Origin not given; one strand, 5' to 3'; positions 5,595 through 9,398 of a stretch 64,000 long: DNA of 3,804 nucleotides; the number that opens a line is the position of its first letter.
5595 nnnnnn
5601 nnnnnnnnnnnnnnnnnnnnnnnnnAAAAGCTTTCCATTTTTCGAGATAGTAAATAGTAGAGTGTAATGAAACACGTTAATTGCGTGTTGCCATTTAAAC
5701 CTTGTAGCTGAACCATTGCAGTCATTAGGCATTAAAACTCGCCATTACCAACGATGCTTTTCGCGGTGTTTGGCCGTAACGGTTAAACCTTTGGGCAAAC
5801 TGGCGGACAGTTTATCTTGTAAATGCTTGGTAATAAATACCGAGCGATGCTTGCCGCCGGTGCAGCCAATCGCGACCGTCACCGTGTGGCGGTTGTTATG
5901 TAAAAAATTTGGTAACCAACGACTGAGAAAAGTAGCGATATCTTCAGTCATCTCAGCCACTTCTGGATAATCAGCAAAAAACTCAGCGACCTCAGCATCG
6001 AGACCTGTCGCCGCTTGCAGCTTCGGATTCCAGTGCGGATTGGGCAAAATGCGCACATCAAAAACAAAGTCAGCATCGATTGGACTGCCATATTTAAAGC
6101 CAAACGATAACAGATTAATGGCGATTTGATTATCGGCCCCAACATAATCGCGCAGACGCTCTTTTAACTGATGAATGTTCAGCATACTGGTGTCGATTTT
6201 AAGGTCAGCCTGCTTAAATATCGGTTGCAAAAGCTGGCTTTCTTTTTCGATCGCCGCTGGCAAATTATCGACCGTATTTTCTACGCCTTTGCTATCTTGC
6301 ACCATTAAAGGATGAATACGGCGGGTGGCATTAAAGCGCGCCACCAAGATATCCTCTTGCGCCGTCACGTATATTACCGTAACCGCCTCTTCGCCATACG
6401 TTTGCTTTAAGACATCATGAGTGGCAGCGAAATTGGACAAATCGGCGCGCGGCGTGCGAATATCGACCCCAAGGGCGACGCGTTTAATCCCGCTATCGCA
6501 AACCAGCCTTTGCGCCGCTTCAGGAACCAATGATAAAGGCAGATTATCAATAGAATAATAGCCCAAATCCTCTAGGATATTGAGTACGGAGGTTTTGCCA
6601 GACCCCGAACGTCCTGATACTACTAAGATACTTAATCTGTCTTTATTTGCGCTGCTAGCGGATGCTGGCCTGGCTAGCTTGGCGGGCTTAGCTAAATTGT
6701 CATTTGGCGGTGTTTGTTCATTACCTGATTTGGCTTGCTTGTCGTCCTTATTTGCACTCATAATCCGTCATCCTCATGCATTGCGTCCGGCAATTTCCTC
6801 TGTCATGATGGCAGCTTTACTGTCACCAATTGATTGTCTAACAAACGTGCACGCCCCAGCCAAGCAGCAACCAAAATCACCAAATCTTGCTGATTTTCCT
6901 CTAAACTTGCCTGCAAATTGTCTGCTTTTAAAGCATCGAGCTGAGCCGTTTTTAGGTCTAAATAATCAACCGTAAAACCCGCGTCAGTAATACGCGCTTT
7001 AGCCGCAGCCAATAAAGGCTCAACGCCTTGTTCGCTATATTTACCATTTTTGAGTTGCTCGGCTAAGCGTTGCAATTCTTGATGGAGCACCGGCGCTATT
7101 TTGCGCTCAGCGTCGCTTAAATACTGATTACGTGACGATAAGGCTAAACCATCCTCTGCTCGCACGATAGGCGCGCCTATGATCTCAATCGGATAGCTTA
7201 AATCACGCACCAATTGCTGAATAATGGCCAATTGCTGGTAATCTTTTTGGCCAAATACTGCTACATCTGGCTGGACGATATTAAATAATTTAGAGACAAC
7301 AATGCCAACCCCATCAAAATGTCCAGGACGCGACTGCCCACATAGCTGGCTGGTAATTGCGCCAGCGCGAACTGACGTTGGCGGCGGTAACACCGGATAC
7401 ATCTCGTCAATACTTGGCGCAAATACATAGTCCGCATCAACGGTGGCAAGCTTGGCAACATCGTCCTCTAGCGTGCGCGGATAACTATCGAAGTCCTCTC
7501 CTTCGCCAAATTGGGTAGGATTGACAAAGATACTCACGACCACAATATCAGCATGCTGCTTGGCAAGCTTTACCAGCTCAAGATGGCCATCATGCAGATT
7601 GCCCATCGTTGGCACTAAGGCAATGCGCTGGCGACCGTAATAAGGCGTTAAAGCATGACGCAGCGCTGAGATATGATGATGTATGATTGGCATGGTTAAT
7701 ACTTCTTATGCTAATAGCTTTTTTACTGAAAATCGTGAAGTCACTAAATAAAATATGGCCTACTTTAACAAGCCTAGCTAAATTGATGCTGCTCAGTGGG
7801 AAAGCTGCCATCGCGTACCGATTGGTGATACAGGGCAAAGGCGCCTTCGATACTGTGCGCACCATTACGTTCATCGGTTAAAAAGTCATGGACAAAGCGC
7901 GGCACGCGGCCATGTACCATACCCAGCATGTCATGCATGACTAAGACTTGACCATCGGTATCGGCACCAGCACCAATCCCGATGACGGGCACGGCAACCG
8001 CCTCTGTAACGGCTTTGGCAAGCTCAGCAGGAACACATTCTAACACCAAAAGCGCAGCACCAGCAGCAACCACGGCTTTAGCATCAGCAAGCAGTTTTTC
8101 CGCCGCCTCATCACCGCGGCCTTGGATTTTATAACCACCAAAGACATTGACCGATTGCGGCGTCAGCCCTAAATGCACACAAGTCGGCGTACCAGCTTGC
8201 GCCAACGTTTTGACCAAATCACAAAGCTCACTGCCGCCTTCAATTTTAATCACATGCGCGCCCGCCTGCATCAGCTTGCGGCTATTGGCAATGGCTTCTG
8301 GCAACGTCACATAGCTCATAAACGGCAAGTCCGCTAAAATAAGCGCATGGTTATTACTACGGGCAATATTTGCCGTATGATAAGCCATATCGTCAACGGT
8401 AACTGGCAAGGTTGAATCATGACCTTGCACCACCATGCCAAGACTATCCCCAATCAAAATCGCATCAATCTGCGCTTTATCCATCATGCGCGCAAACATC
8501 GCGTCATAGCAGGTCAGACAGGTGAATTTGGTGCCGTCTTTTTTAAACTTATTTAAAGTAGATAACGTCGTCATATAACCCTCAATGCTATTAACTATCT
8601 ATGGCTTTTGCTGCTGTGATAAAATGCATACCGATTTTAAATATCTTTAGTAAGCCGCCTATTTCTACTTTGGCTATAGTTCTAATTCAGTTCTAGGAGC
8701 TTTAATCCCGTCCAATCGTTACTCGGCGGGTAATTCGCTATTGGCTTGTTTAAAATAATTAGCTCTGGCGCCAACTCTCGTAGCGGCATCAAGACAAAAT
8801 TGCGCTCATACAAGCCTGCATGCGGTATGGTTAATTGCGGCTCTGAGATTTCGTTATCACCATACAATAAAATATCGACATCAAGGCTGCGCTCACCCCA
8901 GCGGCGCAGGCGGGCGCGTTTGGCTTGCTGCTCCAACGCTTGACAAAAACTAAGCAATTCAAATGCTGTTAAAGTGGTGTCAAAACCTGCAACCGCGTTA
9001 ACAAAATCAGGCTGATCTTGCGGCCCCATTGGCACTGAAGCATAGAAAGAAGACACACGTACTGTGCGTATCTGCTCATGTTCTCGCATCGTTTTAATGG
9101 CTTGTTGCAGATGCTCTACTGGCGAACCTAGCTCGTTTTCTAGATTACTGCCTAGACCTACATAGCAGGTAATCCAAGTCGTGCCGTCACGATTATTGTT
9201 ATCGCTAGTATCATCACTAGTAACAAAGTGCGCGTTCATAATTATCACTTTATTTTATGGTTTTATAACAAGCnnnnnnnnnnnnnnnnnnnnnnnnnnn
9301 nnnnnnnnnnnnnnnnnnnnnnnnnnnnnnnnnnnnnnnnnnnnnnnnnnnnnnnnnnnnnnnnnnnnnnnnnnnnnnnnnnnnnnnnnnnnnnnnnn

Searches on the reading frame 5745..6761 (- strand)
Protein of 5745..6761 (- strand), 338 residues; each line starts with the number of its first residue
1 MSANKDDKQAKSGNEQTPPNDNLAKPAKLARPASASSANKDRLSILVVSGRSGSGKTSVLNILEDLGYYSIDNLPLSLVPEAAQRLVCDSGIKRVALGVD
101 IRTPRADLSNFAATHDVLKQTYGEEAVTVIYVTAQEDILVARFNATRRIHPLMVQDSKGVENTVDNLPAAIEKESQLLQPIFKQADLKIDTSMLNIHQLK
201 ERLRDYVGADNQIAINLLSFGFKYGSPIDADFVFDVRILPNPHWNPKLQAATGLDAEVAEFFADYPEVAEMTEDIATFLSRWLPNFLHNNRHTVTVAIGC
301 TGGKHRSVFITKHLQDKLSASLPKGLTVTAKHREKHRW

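Call 47: search_protein_families(library=pfam, proteins=[window:5745-6761:-], max_evalue=0.00001)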
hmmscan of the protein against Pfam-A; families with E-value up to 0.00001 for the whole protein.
window:5745-6761:- (338 aa): 2 families
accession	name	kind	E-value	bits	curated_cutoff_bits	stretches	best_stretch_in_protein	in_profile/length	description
PF22740.1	PapZ_C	-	4.1e-43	146.8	27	1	214-335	2-120/121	RapZ C-terminal domain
PF03668.21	RapZ-like_N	-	6.3e-35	120.7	25.4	1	44-209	2-156/158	RapZ-like N-terminal domain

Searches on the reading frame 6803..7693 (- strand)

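Call 47: search_protein_families(library=pfam, proteins=[window:6803-7693:-], max_evalue=0.00001)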
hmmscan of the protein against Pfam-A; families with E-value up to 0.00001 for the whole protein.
window:6803-7693:- (296 aa): 1 family
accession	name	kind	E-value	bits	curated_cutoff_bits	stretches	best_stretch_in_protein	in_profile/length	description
PF02569.21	Pantoate_ligase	-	3.6e-101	338.2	20.7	1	4-288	2-267/268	Pantoate-beta-alanine ligase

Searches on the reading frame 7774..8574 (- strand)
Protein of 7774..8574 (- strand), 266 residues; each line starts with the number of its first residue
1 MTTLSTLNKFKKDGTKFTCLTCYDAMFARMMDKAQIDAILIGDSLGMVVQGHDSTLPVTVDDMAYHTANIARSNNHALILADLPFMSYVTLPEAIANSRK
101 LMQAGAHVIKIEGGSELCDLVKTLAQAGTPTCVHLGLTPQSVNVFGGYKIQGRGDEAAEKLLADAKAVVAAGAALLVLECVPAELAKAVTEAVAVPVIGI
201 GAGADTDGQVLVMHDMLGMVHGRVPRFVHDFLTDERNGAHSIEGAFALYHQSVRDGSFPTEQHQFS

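Call 47: search_protein_families(library=pfam, proteins=[window:7774-8574:-], max_evalue=0.00001)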
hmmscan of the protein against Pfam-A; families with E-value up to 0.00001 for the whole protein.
window:7774-8574:- (266 aa): 1 family
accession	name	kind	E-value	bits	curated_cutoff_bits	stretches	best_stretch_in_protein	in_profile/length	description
PF02548.21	Pantoate_transf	-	6.6e-101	337.5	28.7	1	2-260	2-258/259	Ketopantoate hydroxymethyltransferase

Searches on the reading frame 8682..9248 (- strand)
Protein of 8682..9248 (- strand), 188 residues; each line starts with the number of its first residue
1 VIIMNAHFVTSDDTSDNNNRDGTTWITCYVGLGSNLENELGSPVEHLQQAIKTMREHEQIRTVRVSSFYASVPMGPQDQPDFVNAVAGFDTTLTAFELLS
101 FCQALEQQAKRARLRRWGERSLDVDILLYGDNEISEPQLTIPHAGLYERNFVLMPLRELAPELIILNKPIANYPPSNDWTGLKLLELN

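Call 47: search_protein_families(library=pfam, proteins=[window:8682-9248:-], max_evalue=0.00001)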
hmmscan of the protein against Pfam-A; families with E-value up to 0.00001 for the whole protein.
window:8682-9248:- (188 aa): 1 family
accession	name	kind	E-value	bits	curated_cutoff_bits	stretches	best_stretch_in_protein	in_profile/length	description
PF01288.25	HPPK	-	1.1e-35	122.9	25.7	1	29-161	1-116/116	7,8-dihydro-6-hydroxymethylpterin-pyrophosphokinase (HPPK)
